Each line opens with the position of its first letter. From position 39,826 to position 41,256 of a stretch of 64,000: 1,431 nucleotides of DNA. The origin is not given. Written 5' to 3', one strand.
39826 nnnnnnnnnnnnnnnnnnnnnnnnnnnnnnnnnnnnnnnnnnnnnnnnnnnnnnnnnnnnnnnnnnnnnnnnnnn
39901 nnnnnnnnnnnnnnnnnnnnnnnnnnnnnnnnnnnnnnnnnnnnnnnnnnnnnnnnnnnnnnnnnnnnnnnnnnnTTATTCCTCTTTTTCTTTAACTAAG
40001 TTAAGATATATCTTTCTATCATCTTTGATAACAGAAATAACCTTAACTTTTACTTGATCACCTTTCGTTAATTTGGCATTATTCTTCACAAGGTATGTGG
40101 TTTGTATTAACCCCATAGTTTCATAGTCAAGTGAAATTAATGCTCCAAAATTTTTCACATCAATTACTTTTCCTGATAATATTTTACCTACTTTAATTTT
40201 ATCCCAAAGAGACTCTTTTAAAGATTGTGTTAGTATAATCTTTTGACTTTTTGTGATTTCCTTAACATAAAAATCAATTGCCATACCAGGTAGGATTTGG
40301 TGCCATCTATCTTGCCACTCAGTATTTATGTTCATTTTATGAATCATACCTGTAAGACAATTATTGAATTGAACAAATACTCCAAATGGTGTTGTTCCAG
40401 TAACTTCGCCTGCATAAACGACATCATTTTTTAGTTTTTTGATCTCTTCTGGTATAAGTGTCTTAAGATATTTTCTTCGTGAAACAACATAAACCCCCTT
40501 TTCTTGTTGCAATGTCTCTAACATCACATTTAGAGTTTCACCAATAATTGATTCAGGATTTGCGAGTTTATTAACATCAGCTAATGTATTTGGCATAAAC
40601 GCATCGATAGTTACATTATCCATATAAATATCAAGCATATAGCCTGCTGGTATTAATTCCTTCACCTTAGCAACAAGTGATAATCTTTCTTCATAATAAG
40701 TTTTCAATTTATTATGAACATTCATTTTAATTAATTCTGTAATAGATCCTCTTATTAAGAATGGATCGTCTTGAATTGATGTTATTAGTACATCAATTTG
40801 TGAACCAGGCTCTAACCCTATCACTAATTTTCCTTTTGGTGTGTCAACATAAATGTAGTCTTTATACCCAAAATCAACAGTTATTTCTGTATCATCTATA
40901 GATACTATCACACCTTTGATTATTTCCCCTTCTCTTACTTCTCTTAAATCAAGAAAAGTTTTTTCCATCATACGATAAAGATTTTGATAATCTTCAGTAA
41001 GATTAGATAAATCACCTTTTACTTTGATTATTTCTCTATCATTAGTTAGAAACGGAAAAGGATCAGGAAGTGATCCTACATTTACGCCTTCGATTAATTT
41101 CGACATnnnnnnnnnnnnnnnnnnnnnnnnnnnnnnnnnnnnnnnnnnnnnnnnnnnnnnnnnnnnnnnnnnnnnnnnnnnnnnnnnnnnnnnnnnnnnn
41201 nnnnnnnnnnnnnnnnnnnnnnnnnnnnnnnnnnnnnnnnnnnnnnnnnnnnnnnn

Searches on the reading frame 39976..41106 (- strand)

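Call 13: search_protein_families(library=pfam, proteins=[window:39976-41106:-], max_evalue=0.001)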
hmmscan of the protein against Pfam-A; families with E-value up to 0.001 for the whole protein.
window:39976-41106:- (376 aa): 2 families
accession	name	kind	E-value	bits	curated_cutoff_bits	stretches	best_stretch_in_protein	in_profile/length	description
PF00575.29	S1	-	1.9e-22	79.9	22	2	303-369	1-72/74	S1 RNA binding domain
PF23459.1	S1_RRP5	-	0.00034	21.5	27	0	307-362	4-62/72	RRP5 S1 domain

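Call 64: search_protein_families(library=ncbifam, proteins=[window:39976-41106:-], max_evalue=0.001)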
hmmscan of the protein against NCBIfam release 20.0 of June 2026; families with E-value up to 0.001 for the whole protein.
window:39976-41106:- (376 aa): 23 families
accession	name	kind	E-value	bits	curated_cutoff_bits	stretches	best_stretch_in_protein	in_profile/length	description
NF000907.0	PRK00087.1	equivalog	4.3e-36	124.3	624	1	26-372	268-634/671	bifunctional 4-hydroxy-3-methylbut-2-enyl diphosphate reductase/30S ribosomal protein S1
NF004952.0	PRK06299.1-2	equivalog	6.7e-35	120.4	524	1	38-371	24-374/580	30S ribosomal protein S1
TIGR00717.1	rpsA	equivalog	2.4e-30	105.6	577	1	49-372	8-344/516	30S ribosomal protein S1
NF004953.0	PRK06299.1-3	equivalog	7.2e-27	93.9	720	2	34-260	23-245/580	30S ribosomal protein S1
NF010379.0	PRK13806.1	equivalog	5e-26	91.4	648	1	41-370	15-362/491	30S ribosomal protein S1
NF005208.0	PRK06676.1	equivalog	6.3e-25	88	368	1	46-373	5-350/391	30S ribosomal protein S1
NF004956.0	PRK06299.1-6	equivalog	2.6e-20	72.5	711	2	41-260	15-232/554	30S ribosomal protein S1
NF004954.0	PRK06299.1-4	equivalog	6.5e-18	64.2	727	1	46-371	8-347/560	30S ribosomal protein S1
NF005973.0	PRK08059.1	equivalog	1.3e-16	60.8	148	2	302-372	3-78/123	S1 domain-containing post-transcriptional regulator GSP13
NF005911.0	PRK07899.1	equivalog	8.2e-16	57.8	691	1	54-374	30-366/486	30S ribosomal protein S1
NF004955.0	PRK06299.1-5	equivalog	1.9e-15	56.1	878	1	41-371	10-354/566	30S ribosomal protein S1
NF004951.0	PRK06299.1-1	equivalog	2.2e-15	56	918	1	47-257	9-220/556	30S ribosomal protein S1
NF006363.0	PRK08582.1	equivalog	4.1e-15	56.2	171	2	304-375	3-78/140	S1 domain-containing RNA-binding protein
NF040579.1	S1_dom_CvfD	subfamily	4.4e-15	55.9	117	2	305-373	2-75/113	CvfD/Ygs/GSP13 family RNA-binding post-transcriptional regulator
NF008805.1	PRK11824.1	equivalog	2.3e-12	46.2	471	2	297-370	603-680/683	polyribonucleotide nucleotidyltransferase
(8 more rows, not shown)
